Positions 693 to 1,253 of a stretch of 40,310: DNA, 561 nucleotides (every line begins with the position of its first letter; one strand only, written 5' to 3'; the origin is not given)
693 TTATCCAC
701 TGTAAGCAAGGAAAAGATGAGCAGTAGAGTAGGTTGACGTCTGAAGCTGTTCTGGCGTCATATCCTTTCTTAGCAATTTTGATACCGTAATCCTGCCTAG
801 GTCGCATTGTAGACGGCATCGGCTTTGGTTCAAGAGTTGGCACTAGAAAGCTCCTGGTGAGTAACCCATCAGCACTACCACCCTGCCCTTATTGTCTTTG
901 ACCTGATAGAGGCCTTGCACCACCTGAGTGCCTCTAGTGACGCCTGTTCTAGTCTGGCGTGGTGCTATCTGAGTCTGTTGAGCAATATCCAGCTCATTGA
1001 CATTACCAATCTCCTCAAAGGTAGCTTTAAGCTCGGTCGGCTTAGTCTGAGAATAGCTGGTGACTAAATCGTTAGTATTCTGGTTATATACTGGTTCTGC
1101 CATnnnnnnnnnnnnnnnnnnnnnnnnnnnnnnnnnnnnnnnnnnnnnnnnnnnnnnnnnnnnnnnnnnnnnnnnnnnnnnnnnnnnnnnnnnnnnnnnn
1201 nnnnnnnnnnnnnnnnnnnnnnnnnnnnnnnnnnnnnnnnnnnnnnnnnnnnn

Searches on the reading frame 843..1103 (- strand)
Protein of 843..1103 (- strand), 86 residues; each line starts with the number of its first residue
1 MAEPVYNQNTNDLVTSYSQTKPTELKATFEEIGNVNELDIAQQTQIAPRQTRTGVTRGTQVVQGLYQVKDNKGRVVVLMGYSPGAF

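Call 7: search_protein_families(library=phrogs, proteins=[window:843-1103:-])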
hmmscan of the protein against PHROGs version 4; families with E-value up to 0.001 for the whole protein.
window:843-1103:- (86 aa): 0 families

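Call 35: search_protein_families(library=pfam, max_evalue=0.01, proteins=[window:843-1103:-])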
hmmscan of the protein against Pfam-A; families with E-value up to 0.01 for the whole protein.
window:843-1103:- (86 aa): 0 families

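Call 56: find_encoding_contigs(protein=window:843-1103:-, flank=4200, max_places=10)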
Protein window:843-1103:- (86 aa): 8 contigs read that carry it; 5 places shown.
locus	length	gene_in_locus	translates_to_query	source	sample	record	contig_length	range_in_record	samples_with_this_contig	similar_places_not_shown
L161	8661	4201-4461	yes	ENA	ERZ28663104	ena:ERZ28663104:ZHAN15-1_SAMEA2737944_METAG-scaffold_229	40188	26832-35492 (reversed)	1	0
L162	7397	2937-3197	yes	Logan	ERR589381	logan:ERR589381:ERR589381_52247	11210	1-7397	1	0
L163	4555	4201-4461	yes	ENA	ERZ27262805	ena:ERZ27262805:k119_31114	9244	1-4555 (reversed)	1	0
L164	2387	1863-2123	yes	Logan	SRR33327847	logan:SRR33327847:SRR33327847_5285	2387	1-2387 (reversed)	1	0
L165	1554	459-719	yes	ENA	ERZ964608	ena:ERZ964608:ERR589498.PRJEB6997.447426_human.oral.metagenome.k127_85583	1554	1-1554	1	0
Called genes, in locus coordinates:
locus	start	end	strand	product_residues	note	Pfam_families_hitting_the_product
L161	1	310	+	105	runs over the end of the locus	-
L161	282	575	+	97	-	-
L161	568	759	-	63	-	-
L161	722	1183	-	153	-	-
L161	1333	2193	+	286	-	PF24175:SU10_adaptor (weak)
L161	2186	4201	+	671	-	-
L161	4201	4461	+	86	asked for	-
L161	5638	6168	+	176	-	-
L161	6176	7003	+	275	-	-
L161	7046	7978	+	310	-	-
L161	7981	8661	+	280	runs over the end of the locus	-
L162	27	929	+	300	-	PF24175:SU10_adaptor (weak)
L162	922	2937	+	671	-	-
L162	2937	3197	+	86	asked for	-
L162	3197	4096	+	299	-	-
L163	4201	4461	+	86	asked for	-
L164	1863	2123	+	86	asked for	-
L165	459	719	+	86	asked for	-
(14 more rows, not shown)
